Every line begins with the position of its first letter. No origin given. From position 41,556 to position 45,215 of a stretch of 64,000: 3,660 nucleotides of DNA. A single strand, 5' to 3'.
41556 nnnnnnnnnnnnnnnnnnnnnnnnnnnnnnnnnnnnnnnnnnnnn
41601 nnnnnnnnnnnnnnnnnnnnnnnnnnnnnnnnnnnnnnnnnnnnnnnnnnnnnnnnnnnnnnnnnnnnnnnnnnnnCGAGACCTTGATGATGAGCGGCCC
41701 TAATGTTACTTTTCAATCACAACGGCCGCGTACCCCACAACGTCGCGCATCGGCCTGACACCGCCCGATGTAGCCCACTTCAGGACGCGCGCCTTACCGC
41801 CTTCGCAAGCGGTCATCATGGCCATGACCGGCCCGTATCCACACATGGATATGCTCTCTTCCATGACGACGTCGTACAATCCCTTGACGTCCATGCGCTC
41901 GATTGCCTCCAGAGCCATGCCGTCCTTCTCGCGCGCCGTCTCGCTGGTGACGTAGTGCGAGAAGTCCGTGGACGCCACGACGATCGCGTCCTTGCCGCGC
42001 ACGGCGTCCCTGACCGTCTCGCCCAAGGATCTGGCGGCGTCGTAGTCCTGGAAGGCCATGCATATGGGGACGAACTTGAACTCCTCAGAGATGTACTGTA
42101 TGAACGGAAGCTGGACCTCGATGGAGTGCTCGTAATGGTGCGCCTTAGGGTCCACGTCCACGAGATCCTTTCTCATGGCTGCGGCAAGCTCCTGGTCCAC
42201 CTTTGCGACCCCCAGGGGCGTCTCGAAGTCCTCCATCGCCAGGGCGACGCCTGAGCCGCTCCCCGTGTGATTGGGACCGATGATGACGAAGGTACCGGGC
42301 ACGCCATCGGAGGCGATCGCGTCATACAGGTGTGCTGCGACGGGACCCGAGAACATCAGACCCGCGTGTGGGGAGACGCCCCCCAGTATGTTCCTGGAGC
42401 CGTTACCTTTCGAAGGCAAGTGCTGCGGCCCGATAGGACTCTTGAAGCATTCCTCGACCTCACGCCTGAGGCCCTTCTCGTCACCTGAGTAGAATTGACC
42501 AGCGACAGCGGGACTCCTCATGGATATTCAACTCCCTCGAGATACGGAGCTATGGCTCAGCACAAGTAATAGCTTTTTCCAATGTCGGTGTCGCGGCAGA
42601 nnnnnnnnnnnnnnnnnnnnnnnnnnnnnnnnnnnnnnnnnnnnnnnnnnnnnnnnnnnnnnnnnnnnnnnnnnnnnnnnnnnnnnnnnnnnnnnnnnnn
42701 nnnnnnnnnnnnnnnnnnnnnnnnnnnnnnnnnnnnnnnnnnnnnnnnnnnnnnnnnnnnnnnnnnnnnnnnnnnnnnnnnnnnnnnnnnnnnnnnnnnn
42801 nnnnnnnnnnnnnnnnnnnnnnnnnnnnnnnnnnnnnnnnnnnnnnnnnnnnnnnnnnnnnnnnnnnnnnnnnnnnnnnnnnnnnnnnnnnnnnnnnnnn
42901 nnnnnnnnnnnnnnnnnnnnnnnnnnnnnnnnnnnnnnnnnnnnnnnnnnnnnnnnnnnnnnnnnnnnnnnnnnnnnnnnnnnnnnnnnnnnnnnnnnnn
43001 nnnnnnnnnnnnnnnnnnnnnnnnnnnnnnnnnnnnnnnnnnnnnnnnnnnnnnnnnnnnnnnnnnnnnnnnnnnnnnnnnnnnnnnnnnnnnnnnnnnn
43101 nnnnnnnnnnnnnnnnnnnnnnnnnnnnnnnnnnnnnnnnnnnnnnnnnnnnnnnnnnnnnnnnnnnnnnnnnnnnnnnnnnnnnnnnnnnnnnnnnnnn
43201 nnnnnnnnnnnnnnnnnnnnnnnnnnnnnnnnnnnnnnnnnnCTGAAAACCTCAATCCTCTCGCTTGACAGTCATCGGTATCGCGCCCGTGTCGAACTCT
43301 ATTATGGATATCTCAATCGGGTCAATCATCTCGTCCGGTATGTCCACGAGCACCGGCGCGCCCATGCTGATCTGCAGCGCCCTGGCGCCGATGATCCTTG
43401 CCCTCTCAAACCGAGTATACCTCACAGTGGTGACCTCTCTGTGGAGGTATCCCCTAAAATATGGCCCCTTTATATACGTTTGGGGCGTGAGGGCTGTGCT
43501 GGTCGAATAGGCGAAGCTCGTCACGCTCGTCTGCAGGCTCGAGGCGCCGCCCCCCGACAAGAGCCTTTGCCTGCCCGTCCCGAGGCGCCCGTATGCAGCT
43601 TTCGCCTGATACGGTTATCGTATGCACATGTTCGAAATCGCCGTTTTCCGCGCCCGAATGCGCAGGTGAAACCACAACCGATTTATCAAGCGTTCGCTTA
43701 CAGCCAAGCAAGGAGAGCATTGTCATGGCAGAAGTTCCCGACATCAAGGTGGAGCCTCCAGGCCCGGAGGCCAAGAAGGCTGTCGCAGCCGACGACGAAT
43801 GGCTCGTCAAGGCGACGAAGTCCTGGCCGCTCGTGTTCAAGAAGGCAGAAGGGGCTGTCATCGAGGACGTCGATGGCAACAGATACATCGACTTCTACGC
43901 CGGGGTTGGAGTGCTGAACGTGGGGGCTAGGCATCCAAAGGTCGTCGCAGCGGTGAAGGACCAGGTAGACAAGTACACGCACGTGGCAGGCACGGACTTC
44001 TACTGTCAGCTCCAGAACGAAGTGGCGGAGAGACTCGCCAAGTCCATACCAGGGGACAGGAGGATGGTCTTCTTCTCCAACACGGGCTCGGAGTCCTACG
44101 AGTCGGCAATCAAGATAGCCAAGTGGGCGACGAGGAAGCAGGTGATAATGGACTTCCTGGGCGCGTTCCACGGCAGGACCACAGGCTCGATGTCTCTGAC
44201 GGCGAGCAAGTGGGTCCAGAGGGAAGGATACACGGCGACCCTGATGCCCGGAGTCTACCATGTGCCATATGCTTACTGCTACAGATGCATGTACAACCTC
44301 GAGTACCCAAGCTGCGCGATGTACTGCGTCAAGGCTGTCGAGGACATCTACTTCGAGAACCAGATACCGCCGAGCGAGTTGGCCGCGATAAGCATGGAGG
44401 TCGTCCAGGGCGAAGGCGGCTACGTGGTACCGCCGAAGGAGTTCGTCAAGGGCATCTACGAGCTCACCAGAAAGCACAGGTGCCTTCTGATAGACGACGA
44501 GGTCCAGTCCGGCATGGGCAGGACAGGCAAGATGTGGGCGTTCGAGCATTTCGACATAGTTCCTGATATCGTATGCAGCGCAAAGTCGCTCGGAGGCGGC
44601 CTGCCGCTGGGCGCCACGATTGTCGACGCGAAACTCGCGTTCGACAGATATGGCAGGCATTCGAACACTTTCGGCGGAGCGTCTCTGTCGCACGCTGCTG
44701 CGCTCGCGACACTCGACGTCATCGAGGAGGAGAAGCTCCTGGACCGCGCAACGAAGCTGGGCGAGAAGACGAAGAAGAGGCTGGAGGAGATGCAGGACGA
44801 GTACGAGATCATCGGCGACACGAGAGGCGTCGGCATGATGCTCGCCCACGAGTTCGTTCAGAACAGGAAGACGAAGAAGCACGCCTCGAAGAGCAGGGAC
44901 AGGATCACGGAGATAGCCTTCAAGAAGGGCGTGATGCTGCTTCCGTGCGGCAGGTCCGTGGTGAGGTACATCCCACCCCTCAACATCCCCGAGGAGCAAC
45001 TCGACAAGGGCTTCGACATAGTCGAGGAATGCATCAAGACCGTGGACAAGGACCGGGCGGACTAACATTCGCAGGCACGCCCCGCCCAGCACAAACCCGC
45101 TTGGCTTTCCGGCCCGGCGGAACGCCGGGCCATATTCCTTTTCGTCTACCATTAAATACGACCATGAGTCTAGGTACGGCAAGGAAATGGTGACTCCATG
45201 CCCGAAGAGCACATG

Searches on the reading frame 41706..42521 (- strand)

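Call 65: search_protein_families(library=pfam, proteins=[window:41706-42521:-], max_evalue=0.00001)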
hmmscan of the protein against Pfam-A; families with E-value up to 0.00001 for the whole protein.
window:41706-42521:- (271 aa): 1 family
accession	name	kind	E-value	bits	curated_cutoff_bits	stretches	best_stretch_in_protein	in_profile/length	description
PF01875.22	Memo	-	6.3e-72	242.5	27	1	4-268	2-269/269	Memo-like protein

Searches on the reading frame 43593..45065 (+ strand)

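Call 65: search_protein_families(library=pfam, proteins=[window:43593-45065:+], max_evalue=0.00001)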
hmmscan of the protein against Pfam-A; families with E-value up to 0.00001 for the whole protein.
window:43593-45065:+ (490 aa): 1 family
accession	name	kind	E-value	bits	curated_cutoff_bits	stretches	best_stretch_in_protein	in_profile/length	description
PF00202.27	Aminotran_3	-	9.3e-113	377.4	30.5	1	77-481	8-403/403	Aminotransferase class-III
